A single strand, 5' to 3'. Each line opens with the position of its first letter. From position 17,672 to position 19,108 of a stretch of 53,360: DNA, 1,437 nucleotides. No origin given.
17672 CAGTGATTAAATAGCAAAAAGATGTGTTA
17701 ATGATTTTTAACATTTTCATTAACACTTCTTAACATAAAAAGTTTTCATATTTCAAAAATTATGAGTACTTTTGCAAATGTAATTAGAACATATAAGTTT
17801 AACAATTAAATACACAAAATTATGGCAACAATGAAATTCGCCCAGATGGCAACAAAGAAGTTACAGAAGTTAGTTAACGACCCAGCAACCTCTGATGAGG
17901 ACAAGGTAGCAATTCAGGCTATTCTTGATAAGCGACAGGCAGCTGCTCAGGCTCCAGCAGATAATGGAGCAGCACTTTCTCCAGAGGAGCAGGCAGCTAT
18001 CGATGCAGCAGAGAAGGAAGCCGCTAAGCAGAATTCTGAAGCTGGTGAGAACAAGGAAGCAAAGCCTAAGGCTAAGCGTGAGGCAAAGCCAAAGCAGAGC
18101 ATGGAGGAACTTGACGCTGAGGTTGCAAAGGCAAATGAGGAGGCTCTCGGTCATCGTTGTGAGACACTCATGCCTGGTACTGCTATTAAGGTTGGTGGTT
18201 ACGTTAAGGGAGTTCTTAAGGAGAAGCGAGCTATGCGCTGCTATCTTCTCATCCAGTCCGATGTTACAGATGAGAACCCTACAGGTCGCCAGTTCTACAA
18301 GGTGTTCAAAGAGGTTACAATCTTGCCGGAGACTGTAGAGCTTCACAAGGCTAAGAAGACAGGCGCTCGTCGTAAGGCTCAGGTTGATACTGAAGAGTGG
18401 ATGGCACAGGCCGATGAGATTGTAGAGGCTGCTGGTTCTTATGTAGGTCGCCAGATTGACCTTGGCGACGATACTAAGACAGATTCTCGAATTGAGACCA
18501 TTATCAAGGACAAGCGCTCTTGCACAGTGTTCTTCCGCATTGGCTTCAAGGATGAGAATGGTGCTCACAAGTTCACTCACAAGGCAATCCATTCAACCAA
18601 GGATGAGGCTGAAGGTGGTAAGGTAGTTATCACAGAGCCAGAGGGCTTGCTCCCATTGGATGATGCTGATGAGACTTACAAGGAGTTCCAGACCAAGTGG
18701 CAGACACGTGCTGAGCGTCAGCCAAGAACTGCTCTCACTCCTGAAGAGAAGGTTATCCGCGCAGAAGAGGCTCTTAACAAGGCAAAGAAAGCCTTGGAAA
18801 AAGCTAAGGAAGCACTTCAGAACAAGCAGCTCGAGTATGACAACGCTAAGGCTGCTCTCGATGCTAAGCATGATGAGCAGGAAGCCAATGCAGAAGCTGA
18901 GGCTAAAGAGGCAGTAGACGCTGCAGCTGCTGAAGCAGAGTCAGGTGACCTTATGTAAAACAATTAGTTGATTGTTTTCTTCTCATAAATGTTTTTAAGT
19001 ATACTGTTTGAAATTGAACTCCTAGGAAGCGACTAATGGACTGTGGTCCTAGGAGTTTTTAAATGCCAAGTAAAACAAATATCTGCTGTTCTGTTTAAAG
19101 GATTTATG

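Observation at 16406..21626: Four paralogous hairpin + U-tract elements with an invariant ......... core at module boundaries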

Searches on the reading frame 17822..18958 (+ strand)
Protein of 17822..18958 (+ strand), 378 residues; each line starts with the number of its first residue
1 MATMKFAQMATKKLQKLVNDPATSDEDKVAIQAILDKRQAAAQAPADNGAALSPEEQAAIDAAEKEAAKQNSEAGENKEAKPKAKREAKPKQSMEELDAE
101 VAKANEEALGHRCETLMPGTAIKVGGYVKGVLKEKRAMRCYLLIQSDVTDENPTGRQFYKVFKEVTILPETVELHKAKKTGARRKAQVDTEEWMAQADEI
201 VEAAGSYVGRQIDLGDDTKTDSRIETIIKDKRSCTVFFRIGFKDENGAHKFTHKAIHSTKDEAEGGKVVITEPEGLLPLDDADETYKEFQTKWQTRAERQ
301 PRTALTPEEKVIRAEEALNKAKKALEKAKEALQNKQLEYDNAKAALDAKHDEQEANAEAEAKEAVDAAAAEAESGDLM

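Call 13: search_protein_families(library=phrogs, proteins=[window:17822-18958:+], max_evalue=0.001)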
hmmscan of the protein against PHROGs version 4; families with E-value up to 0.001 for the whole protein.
window:17822-18958:+ (378 aa): 0 families

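Call 52: find_related_loci(query=A2, collection=metagenome_contigs, flank=6000)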
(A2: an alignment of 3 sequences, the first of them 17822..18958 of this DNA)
Query A2 (378 aa) in metagenome_contigs; peptide patterns used: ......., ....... (x = any residue, [..] = any of these).
245 stretches matched a pattern; 20 encode a relative of the query (tblastn E <= 1e-3); 20 distinct loci.
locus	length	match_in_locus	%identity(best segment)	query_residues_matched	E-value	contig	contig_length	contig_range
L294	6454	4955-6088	99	1-378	0e+0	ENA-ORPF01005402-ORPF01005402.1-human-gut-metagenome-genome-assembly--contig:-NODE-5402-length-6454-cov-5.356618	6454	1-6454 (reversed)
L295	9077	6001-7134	99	1-378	0e+0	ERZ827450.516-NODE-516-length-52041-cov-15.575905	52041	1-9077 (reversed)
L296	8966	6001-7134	98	1-378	0e+0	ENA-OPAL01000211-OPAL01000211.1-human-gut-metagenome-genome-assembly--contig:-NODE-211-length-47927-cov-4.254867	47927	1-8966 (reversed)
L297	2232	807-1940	98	1-378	0e+0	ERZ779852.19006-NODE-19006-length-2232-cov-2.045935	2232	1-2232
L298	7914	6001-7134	98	1-378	0e+0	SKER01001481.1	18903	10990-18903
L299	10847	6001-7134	98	1-378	0e+0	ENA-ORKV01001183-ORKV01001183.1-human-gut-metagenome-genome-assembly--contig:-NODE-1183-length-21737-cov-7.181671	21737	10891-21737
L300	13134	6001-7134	98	1-378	0e+0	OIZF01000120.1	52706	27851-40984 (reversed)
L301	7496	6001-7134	97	1-378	0e+0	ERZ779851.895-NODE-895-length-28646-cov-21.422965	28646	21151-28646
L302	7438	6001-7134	98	1-378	0e+0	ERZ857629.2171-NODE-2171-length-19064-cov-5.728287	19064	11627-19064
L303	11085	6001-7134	97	1-378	0e+0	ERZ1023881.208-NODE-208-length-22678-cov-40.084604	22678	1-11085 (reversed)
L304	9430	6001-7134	97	1-378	0e+0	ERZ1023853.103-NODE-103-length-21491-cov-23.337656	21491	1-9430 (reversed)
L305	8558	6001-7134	96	1-378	0e+0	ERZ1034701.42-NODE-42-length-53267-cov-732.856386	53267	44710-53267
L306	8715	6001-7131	97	1-378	0e+0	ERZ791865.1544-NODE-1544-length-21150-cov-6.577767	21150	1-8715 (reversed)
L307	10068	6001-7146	96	1-378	0e+0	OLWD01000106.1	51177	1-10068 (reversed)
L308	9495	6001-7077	97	1-359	0e+0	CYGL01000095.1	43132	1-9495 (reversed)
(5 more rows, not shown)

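Call 54: search_protein_families(library=pfam, proteins=[window:17822-18958:+], max_evalue=0.1)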
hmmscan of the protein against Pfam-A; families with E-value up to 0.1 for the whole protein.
window:17822-18958:+ (378 aa): 1 family
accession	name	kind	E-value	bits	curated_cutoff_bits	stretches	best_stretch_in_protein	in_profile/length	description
PF13476.12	AAA_23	-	0.011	16.8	27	1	219-361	60-192/201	AAA domain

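Call 65: find_homologous_proteins(query=window:17822-18958:+, max_evalue=0.001)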
Query window:17822-18958:+ (378 aa): 99 proteins with E <= 0.001 among 8000 candidates.
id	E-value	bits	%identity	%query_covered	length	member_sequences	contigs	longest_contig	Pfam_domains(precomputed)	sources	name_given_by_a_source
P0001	5.8e-232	787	99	100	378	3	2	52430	-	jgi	jgi:hypothetical protein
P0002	1.5e-230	782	98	100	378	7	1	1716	-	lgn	-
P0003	1.0e-229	780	98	100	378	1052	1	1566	-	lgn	-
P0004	4.5e-229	778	98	100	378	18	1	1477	-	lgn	-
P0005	6.4e-227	771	98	99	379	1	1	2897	-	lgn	-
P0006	3.4e-226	768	98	99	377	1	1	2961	-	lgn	-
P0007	1.5e-225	766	98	99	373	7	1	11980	-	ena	-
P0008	2.9e-225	765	96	100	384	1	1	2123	-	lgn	-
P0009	4.3e-225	764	96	100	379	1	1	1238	-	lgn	-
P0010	5.5e-225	764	97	99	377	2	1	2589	-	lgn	-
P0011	2.2e-224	762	96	100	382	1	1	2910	-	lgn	-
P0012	2.4e-224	762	97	99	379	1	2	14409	-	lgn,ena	-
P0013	3.2e-224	762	96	99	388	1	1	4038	-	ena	-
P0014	8.4e-224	760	96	99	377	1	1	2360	-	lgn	-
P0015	3.7e-223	758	94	100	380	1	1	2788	-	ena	-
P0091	6.1e-133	462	65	93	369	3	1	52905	-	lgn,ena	-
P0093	7.3e-109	382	56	99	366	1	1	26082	-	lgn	-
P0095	4.1e-66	242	45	97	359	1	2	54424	-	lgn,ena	-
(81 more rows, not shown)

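Call 66: find_encoding_contigs(protein=P0095, flank=10000, max_places=2)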
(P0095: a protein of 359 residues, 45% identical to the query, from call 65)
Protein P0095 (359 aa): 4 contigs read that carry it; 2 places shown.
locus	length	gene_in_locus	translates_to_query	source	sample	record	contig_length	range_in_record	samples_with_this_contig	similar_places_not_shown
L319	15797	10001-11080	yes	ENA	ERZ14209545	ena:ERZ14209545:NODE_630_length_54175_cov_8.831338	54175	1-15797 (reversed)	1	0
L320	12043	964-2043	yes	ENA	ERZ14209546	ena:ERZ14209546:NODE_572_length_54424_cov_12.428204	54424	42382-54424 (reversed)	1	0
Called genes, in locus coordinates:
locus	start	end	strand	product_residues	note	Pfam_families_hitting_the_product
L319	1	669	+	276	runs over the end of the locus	PF02353:CMAS, PF13489:Methyltransf_23, PF13679:Methyltransf_32 (faint), PF13847:Methyltransf_31, PF08241:Methyltransf_11, PF08242:Methyltransf_12, PF13649:Methyltransf_25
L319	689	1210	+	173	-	-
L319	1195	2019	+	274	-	PF00438:S-AdoMet_synt_N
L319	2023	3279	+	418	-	PF18723:HMUDK_hel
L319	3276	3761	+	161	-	PF00692:dUTPase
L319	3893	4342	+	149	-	-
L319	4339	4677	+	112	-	-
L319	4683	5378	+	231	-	PF00303:Thymidylat_synt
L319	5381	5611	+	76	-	-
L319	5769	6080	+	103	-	-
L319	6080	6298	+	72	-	-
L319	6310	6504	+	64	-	-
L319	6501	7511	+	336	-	-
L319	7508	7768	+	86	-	-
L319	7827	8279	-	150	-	-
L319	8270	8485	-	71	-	-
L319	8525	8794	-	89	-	-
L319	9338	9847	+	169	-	-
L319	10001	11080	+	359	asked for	-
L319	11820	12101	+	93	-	-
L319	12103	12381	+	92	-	-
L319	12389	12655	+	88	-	-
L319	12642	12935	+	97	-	-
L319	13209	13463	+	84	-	-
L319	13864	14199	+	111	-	-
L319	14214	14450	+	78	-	-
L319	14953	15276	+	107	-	-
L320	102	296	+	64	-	-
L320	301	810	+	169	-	-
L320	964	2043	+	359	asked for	-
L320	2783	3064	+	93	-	-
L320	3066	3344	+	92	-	-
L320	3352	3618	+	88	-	-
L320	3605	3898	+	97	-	-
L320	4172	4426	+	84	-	-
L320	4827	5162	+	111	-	-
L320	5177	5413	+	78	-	-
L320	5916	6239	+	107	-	-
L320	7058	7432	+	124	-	-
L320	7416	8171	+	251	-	-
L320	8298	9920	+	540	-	PF22530:Terminase-T7_RNaseH-like (faint)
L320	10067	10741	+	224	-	-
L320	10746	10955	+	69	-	-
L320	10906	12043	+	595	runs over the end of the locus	-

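Call 67: find_encoding_contigs(protein=P0093, flank=10000, max_places=2)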
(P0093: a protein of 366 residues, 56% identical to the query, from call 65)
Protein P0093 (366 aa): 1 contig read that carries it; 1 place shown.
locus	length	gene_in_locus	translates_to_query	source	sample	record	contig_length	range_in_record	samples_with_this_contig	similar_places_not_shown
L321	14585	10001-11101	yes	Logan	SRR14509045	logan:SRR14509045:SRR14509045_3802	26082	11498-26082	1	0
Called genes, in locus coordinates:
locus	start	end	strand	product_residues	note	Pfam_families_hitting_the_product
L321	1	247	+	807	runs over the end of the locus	PF05272:VapE-like_dom, PF19263:DUF5906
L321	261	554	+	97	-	-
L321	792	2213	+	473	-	PF00176:SNF2-rel_dom, PF00270:DEAD, PF04851:ResIII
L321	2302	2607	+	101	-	PF19905:DUF6378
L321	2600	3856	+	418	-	PF18723:HMUDK_hel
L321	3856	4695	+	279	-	PF02353:CMAS (weak), PF13489:Methyltransf_23, PF13649:Methyltransf_25 (faint), PF08241:Methyltransf_11 (faint), PF08242:Methyltransf_12 (weak)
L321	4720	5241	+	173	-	PF00692:dUTPase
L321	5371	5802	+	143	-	-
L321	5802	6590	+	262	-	PF00303:Thymidylat_synt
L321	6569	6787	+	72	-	-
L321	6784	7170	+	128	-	-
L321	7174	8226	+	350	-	-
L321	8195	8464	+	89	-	-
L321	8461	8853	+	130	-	-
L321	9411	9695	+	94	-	-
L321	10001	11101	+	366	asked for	-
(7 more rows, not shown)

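Call 68: find_encoding_contigs(protein=P0091, flank=10000, max_places=2)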
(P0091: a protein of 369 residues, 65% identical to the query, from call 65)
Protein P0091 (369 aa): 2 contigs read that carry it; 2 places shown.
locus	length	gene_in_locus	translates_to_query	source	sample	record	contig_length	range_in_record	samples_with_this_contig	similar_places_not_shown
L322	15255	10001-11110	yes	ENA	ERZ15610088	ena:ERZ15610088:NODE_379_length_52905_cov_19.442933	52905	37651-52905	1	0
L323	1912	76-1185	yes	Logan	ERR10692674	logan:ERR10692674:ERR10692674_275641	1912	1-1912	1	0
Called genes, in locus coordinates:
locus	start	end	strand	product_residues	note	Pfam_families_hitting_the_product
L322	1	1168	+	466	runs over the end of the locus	PF00176:SNF2-rel_dom, PF00270:DEAD (weak), PF04851:ResIII (weak)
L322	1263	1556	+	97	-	PF19905:DUF6378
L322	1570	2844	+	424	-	PF18723:HMUDK_hel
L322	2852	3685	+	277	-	PF13489:Methyltransf_23, PF08241:Methyltransf_11 (faint), PF08242:Methyltransf_12 (weak)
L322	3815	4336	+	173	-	PF00692:dUTPase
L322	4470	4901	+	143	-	-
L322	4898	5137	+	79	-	-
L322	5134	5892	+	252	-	PF00303:Thymidylat_synt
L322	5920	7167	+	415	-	-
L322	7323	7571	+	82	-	-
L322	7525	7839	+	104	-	-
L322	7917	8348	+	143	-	-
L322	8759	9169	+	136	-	-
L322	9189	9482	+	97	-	-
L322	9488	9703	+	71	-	-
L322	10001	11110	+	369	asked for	-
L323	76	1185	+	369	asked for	-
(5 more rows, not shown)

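Call 77: search_dna_similar(query=window:17822-18958:+, collection=phages, mode=protein, max_rows=15, max_evalue=0.001)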
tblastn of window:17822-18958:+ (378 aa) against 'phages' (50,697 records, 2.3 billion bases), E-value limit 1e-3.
Records with a match: 1; places in all: 1; records where one place covers at least 80% of the query: 1.
Best place of each record, by identity: <60% 1.
By first word of the organism name: Bacteriophage 1.
By host as written in the record: - 1.
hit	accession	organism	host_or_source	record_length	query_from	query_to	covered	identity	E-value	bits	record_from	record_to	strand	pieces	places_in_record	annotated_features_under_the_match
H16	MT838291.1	Bacteriophage sp.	human fecal samples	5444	1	313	83%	27.8%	9e-15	82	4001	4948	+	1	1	record has no annotation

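Call 82: search_solved_structures(query=A2, max_evalue=1)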
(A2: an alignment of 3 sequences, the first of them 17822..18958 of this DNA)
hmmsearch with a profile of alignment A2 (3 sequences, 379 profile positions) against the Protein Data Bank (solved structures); distinct sequences matched with E-value up to 1: 0.

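Call 88: predict_structure(alignment_id=A6)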
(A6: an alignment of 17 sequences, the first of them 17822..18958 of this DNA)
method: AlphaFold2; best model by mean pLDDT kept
length: 378 residues; sequences in the alignment: 17
mean_pLDDT: 73.5   pTM: 0.42
mean pLDDT of the five models: 73.5, 72.8, 72.0, 71.0, 68.8
residues with pLDDT >= 90: 21; 70-90: 238; 50-70: 81; < 50: 38
segments of 3 or more residues with pLDDT < 50: 1-3, 43-52, 71-85, 178-182
pLDDT, mean of each block of 10 residues (from residue 1): 64 85 85 85 47 62 64 40 51 82 84 76 79 85 77 72 83 58 54 78 81 73 82 78 78 75 67 72 72 67 69 88 90 91 90 81 71 53
secondary structure, 60 per line:
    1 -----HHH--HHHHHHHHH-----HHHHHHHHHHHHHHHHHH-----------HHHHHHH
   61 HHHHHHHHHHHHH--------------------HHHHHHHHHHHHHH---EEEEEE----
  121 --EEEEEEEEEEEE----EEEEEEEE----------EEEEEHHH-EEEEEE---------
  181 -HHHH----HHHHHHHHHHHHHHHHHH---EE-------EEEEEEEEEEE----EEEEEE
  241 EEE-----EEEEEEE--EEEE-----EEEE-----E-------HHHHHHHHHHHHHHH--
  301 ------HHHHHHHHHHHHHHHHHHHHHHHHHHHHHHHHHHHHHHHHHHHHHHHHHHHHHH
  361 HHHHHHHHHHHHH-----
elements in order: H11-19 H25-42 H54-73 H94-107 E111-116 E123-134 E139-146 E157-161 E166-171 H182-185 H190-207 E220-230 E235-243 E249-255 E258-261 E267-270 H284-298 H307-373

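Call 90: fold_search(model_id=the predicted structure, library=pdb)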
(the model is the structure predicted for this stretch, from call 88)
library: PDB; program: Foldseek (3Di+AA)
matches with E <= 10: 747; with E <= 0.001: 0
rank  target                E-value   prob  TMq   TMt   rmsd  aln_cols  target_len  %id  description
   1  9fnd_X                1.2e-03  0.84  0.16  0.18  22.2       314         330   11  Transcriptional activator PafBC bound to mycobacterial RNA polymerase (released 2025-02-12)
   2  9fnd_Y                3.3e-03  0.84  0.15  0.18  20.7       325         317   10  Transcriptional activator PafBC bound to mycobacterial RNA polymerase (released 2025-02-12)
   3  8xv4_B                1.6e-02  0.51  0.14  0.21  16.5       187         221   10  Crystal structure of TTD-PHD domain of UHRF1 in complex with mStella peptide (residues 85-119) (released 2024-11-06)
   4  9cu3_B                2.4e-02  0.54  0.16  0.27  15.9       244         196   10  Allosteric mechanism of DriD transcription activator (released 2025-04-23)
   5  1tov                  2.7e-02  0.99  0.15  0.50   9.2        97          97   15  Structural genomics of Caenorhabditis elegans: CAP-GLY domain of F53F4.3 (released 2004-07-27)
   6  5zwz                  3.2e-02  0.75  0.16  0.35  12.5       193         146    9  Crystal structure of Arabidopsis thaliana AGDP1 AGD34 (released 2018-11-14)
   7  7tzv_M                3.4e-02  0.51  0.15  0.27  16.0       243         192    9  Structure of DriD C-domain bound to 9mer ssDNA (released 2022-06-01)
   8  1lpl                  4.1e-02  0.99  0.15  0.51   8.3        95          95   17  Structural Genomics of Caenorhabditis elegans: CAP-Gly domain of F53F4.3 (released 2002-05-22)
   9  9bxa_E                4.1e-02  0.98  0.16  0.54   5.7        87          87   16  Structure of Mnx H340A complex from Bacillus sp. PL-12 (released 2024-08-07)
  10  7qfz_C                4.1e-02  0.95  0.16  0.19   4.7        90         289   12  BrxR, a WYL-domain containing transcriptional regulator (released 2022-05-18)
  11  7tzv_A                4.1e-02  0.44  0.15  0.27  16.1       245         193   11  Structure of DriD C-domain bound to 9mer ssDNA (released 2022-06-01)
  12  8tp8_A                4.1e-02  0.33  0.16  0.18  21.0       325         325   11  Structure of the C. crescentus WYL-activator, DriD, bound to ssDNA and cognate DNA (released 2023-11-29)
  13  8xv4_A                4.3e-02  0.60  0.15  0.23  14.5       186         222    9  Crystal structure of TTD-PHD domain of UHRF1 in complex with mStella peptide (residues 85-119) (released 2024-11-06)
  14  8tp8_B                4.6e-02  0.33  0.15  0.17  21.6       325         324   11  Structure of the C. crescentus WYL-activator, DriD, bound to ssDNA and cognate DNA (released 2023-11-29)
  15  7qfz_A                4.8e-02  0.95  0.16  0.20   4.7        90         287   12  BrxR, a WYL-domain containing transcriptional regulator (released 2022-05-18)
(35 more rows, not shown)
